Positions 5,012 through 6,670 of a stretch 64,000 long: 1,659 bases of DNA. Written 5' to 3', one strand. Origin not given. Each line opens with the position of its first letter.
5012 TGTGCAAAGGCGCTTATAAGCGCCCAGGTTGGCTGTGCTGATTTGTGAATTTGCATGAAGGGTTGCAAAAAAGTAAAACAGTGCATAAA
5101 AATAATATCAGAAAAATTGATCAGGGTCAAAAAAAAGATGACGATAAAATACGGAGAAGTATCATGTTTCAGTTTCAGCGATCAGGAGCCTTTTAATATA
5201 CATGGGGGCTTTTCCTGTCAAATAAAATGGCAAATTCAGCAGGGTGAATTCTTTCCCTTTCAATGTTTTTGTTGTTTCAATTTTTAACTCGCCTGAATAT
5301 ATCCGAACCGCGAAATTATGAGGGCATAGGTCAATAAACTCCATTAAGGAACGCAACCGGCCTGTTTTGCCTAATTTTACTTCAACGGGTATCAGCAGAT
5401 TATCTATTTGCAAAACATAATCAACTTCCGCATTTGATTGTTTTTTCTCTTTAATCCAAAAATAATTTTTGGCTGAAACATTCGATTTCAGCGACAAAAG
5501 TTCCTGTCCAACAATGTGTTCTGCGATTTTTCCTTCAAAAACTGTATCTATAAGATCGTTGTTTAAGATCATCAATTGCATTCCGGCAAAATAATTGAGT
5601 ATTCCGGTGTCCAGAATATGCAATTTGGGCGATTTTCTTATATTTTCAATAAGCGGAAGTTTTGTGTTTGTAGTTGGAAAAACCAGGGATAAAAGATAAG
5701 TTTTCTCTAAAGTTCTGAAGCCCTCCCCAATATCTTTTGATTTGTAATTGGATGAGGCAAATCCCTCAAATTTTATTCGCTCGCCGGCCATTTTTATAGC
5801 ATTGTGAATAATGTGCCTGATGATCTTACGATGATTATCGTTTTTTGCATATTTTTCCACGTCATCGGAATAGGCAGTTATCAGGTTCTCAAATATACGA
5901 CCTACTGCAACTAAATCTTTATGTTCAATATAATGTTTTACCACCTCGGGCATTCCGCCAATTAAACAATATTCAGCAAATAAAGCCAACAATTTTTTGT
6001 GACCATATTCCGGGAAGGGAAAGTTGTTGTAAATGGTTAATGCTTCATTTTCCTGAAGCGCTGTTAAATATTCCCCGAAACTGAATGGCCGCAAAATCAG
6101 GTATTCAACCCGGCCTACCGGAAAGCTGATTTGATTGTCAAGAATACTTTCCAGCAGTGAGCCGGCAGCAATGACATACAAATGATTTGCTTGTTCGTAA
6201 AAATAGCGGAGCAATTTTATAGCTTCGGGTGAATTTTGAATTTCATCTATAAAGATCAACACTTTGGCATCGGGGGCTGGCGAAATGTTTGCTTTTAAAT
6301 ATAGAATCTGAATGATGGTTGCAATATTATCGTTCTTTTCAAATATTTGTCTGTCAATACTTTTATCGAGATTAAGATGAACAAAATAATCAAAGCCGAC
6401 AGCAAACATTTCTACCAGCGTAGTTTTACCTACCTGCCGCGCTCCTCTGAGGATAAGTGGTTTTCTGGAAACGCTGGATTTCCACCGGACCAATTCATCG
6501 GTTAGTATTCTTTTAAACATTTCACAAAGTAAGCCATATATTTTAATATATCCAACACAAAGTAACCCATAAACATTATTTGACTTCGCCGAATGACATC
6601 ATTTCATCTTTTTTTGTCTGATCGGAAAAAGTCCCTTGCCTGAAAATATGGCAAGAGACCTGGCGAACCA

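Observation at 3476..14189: Lipase / amide-hydrolase / beta-barrel gene set organised like a utilisation locus for an amide-linked lipid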

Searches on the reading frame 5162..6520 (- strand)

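Call 3: search_protein_families(library=pfam, proteins=[window:5162-6520:-], max_evalue=0.01)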
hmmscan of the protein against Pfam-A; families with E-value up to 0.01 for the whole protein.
window:5162-6520:- (452 aa): 3 families
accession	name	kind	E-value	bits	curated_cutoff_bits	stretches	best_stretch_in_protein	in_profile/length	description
PF13173.12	AAA_14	-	9.3e-25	87.6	27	1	19-152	2-129/129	AAA domain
PF13635.12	DUF4143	-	3e-20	73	28.1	1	219-383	2-159/160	Domain of unknown function (DUF4143)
PF00004.35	AAA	-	0.0033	18.3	21.2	1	23-97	2-69/131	ATPase family associated with various cellular activities (AAA)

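Call 4: search_protein_families(library=ncbifam, proteins=[window:5162-6520:-], max_evalue=0.01)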
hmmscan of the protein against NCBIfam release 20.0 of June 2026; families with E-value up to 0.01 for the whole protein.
window:5162-6520:- (452 aa): 2 families
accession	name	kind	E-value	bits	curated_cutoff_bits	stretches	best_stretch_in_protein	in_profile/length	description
NF003229.0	PRK04195.1-5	equivalog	0.0049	15.6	280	1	3-95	26-113/413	replication factor C large subunit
NF003233.0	PRK04195.2-3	equivalog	0.0083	15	471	0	10-51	29-70/504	replication factor C large subunit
